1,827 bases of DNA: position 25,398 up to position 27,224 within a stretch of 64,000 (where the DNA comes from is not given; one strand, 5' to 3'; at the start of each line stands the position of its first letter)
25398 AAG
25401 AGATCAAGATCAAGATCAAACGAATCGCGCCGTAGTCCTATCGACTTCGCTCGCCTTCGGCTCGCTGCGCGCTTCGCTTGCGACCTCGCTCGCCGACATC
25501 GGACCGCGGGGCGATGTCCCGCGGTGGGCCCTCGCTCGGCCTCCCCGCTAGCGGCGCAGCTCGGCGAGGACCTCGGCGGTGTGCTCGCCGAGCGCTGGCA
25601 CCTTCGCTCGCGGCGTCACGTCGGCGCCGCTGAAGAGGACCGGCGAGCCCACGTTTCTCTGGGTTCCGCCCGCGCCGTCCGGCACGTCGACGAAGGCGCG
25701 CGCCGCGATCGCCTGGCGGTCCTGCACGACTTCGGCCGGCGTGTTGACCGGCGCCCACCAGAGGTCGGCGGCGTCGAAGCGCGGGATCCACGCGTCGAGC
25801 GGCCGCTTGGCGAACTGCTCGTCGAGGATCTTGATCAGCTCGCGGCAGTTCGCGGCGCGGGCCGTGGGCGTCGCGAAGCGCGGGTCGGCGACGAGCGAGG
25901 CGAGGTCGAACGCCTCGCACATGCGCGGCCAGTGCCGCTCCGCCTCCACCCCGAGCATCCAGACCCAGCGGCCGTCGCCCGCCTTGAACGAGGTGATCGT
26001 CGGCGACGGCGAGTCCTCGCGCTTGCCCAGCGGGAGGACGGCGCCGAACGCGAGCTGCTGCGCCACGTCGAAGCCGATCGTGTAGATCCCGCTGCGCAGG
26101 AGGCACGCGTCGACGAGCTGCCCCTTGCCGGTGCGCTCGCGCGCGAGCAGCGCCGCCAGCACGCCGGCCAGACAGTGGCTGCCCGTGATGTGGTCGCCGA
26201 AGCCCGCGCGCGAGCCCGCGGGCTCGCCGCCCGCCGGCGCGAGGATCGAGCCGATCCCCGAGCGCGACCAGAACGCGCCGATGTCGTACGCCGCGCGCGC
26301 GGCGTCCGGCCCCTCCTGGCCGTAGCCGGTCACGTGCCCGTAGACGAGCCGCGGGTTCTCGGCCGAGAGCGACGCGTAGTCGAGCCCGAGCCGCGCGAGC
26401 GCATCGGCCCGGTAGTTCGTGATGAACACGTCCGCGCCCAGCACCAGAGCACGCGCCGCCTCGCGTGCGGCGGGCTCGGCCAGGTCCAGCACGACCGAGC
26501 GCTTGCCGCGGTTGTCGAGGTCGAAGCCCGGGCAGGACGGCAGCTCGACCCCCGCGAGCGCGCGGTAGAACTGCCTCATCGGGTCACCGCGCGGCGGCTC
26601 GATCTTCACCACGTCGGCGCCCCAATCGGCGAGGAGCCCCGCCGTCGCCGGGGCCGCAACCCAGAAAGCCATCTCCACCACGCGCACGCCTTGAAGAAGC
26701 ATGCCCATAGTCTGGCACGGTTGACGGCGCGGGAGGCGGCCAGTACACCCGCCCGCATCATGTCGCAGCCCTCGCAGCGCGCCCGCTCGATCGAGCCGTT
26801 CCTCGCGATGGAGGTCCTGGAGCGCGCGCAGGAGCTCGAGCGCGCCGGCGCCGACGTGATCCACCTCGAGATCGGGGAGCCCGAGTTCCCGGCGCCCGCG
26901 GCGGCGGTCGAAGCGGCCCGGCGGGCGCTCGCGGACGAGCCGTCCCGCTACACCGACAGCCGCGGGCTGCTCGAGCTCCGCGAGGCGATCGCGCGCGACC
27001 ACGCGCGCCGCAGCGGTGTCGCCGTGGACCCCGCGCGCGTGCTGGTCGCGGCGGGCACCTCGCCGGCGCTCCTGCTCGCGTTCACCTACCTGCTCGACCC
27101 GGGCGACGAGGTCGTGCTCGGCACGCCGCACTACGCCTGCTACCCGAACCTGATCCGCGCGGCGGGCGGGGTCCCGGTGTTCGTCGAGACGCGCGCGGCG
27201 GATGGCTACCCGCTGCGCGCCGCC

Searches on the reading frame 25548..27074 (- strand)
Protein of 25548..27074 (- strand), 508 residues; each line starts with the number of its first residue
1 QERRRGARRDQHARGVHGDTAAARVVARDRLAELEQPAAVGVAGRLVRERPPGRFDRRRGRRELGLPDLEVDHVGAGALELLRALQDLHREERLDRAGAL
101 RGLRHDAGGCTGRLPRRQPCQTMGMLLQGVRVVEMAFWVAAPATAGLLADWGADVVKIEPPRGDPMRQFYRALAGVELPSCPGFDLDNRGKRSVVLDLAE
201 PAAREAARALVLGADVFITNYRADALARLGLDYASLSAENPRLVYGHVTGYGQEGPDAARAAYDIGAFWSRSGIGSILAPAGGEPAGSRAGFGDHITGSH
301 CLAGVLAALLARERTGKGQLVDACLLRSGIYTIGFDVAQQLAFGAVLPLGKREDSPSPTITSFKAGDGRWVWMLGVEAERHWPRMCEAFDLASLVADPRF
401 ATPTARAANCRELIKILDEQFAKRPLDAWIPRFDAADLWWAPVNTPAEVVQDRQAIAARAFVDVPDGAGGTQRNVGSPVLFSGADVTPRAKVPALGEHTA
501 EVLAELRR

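Call 35: search_protein_families(library=pfam, proteins=[window:25548-27074:-], max_evalue=0.001)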
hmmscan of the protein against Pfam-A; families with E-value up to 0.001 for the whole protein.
window:25548-27074:- (508 aa): 1 family
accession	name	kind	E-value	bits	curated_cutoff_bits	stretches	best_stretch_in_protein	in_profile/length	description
PF02515.22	CoA_transf_3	-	5.5e-105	351.9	23.3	1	127-499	1-366/366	CoA-transferase family III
